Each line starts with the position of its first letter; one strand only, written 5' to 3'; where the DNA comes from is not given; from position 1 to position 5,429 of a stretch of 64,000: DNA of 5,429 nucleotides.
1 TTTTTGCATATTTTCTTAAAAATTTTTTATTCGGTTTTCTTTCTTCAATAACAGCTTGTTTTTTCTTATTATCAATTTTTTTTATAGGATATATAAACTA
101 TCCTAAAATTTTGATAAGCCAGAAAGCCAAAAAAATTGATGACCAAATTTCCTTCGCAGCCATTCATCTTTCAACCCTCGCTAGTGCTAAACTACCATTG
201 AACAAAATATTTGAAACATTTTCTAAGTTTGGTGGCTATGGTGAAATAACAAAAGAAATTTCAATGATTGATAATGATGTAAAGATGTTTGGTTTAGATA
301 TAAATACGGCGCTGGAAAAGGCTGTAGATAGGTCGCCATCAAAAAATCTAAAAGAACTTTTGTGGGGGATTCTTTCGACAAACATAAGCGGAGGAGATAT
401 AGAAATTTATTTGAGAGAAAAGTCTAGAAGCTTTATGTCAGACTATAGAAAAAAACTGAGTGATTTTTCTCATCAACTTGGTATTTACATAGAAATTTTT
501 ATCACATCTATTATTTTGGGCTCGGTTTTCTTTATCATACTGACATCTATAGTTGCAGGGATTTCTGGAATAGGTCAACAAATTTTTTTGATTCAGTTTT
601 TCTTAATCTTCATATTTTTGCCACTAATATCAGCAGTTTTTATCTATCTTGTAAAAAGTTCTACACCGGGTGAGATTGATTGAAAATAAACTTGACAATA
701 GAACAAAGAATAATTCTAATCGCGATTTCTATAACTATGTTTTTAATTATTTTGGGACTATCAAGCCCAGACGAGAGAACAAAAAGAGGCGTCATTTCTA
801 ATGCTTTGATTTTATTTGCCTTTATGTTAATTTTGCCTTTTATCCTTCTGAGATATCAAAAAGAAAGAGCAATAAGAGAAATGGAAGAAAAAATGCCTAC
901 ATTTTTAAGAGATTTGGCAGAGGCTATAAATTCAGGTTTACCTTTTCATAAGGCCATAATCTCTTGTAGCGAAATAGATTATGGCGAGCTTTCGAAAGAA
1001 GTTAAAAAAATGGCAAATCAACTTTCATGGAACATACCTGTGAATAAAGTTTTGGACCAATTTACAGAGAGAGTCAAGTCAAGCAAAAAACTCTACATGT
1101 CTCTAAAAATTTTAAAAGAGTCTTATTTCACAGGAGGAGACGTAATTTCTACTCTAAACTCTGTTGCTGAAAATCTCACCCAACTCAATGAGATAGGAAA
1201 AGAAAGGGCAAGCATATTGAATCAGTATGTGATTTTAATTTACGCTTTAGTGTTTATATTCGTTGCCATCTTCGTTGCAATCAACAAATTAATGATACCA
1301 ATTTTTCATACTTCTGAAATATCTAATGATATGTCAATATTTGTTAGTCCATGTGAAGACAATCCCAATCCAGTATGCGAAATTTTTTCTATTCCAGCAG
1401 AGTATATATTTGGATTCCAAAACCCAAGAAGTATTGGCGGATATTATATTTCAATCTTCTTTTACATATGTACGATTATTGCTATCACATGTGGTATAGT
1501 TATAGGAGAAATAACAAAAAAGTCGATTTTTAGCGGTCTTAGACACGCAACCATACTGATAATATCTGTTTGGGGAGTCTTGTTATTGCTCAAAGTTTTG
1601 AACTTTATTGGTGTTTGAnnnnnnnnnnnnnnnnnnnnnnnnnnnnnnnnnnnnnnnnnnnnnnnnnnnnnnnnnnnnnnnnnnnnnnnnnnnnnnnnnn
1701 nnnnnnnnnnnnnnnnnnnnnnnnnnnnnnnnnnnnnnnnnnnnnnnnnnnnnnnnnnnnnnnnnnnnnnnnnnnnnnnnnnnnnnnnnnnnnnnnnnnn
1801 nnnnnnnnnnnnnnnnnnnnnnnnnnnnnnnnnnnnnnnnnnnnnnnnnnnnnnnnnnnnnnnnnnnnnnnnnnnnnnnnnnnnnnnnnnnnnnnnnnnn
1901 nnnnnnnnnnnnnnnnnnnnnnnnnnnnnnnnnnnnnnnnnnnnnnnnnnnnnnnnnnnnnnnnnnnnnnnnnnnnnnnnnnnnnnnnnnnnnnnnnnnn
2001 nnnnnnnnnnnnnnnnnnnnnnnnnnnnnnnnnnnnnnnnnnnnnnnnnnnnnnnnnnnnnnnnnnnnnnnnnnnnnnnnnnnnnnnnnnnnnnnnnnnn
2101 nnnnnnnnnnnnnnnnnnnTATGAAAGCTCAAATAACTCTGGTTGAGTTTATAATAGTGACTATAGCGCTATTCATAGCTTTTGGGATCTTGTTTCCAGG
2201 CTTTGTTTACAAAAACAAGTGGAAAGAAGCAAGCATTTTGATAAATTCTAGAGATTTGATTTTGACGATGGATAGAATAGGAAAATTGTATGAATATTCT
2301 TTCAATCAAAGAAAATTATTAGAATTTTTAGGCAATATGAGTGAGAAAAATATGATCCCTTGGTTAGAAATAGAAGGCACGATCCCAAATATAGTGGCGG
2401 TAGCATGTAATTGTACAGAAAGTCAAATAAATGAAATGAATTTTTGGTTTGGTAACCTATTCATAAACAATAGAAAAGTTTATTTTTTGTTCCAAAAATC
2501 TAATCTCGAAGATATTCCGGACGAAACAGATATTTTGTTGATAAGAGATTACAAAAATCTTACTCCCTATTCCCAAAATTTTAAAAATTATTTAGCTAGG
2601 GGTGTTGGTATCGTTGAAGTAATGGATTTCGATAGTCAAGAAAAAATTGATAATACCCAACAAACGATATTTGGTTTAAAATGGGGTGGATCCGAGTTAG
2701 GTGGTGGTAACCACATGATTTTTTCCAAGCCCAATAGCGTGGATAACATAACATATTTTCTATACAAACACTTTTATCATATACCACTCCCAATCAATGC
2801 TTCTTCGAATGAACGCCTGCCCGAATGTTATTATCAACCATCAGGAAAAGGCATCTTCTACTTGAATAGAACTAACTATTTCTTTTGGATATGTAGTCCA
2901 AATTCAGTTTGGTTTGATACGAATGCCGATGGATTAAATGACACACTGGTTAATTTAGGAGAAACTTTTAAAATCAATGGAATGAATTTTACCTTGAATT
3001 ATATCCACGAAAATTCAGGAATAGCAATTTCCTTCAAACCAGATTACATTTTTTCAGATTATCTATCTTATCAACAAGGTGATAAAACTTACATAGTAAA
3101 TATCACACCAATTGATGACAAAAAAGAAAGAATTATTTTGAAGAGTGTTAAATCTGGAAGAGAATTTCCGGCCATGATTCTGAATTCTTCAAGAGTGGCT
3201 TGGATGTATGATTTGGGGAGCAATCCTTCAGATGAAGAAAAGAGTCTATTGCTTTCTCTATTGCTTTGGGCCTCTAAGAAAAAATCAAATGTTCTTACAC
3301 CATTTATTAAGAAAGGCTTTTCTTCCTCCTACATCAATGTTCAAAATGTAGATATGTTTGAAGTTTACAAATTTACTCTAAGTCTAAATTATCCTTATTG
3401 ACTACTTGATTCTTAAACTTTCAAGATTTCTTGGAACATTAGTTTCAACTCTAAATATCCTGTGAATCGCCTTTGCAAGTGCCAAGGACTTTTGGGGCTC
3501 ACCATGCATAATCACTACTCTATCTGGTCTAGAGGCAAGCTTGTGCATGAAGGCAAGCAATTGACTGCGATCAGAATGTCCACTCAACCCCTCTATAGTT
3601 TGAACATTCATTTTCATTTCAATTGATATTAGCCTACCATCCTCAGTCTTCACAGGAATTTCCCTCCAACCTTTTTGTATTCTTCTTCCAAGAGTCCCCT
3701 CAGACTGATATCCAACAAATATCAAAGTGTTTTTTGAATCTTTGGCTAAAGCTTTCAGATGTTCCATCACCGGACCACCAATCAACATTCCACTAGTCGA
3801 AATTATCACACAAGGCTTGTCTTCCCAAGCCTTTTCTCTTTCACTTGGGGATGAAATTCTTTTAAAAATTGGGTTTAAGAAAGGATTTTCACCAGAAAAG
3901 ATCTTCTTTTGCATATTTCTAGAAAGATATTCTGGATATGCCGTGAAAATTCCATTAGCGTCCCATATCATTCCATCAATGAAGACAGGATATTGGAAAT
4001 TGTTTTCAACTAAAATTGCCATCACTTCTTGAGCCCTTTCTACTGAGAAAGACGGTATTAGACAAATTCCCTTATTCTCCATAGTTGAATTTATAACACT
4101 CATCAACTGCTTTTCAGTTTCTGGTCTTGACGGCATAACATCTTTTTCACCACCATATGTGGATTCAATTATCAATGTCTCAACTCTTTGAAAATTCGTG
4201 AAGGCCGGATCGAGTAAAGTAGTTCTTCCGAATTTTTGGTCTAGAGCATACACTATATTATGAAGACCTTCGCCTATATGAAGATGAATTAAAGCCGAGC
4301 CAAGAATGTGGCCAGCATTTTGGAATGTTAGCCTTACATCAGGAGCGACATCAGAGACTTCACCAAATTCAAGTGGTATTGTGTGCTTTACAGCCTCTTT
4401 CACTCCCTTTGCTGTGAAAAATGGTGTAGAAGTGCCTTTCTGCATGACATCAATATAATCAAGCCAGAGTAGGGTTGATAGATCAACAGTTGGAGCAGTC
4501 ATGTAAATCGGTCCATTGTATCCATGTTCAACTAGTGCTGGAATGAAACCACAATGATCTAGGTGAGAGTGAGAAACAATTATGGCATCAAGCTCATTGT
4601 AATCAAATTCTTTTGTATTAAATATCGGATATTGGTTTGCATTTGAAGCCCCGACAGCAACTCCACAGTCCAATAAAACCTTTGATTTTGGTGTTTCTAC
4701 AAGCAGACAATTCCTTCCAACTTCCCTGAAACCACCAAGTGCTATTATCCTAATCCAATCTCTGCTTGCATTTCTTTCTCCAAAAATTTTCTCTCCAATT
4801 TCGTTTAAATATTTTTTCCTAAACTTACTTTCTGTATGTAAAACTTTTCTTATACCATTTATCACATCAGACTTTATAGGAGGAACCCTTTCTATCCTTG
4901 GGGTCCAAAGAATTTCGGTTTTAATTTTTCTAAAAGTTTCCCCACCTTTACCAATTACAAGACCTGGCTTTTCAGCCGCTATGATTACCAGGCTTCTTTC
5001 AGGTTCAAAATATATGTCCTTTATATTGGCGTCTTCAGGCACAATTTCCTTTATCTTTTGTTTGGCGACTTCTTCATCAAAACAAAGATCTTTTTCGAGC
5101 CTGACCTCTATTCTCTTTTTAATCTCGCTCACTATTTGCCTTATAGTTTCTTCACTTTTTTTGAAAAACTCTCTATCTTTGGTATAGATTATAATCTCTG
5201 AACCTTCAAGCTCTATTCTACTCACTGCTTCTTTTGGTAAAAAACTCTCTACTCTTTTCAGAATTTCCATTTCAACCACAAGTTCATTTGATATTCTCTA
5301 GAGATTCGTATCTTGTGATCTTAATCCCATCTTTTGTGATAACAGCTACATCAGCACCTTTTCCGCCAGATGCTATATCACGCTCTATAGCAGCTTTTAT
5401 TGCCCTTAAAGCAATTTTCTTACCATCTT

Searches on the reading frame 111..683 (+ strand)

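Call 55: search_protein_families(library=pfam, max_evalue=0.000001, proteins=[window:111-683:+])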
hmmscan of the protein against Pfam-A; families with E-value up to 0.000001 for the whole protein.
window:111-683:+ (190 aa): 1 family
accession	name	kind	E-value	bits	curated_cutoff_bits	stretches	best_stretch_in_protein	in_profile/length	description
PF00482.28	T2SSF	-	2.8e-13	50.4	25.2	1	19-144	4-124/125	Type II secretion system (T2SS), protein F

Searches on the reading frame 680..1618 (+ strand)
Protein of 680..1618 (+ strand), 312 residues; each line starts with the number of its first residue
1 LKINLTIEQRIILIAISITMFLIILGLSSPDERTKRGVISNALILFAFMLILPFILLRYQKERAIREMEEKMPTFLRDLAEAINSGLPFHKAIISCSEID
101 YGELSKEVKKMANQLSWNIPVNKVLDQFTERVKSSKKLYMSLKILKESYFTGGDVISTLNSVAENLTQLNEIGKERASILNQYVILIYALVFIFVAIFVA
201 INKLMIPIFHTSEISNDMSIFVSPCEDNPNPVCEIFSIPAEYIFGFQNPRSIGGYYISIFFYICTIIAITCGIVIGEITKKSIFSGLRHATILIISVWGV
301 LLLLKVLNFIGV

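Call 55: search_protein_families(library=pfam, max_evalue=0.000001, proteins=[window:680-1618:+])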
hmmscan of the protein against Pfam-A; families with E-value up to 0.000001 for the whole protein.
window:680-1618:+ (312 aa): 1 family
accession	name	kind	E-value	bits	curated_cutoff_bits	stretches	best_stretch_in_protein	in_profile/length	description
PF00482.28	T2SSF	-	7.8e-13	48.9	25.2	1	75-200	1-122/125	Type II secretion system (T2SS), protein F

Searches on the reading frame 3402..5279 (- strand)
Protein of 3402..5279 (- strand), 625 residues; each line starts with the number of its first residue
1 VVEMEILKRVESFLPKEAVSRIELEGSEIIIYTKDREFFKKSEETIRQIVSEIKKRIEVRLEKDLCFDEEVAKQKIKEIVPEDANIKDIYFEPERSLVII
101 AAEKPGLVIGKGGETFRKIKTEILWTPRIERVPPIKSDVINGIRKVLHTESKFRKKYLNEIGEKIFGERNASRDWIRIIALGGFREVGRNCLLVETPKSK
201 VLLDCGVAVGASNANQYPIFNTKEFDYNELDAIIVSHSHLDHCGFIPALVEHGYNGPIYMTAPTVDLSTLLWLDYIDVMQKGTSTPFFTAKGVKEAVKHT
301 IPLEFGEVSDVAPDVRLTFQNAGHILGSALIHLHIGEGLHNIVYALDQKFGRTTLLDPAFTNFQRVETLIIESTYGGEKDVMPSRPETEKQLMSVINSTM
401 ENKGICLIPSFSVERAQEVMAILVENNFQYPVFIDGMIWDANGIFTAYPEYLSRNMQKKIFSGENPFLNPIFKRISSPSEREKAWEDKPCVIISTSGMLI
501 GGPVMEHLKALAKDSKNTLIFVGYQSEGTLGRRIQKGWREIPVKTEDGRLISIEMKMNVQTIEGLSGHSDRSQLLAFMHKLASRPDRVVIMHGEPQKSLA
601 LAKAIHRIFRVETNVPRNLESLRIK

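Call 55: search_protein_families(library=pfam, max_evalue=0.000001, proteins=[window:3402-5279:-])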
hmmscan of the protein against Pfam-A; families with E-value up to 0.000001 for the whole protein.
window:3402-5279:- (625 aa): 5 families
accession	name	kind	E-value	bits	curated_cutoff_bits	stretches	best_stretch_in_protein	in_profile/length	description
PF10996.14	Beta-Casp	-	3.4e-29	102.2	27.7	1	417-534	2-120/120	Beta-Casp domain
PF17214.9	KH_TffA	-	7e-18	64.8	22.6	1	4-64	5-66/68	Transcription termination factor FttA, KH domain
PF07521.17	RMMBL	-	1.3e-15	57.6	21.6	1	553-616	2-63/63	Zn-dependent metallo-hydrolase RNA specificity domain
PF16661.11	Lactamase_B_6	-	6.8e-13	48.9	27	1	194-359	2-173/193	Metallo-beta-lactamase superfamily domain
PF00753.33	Lactamase_B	-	1.9e-10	41.5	22.7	1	187-292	4-97/196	Metallo-beta-lactamase superfamily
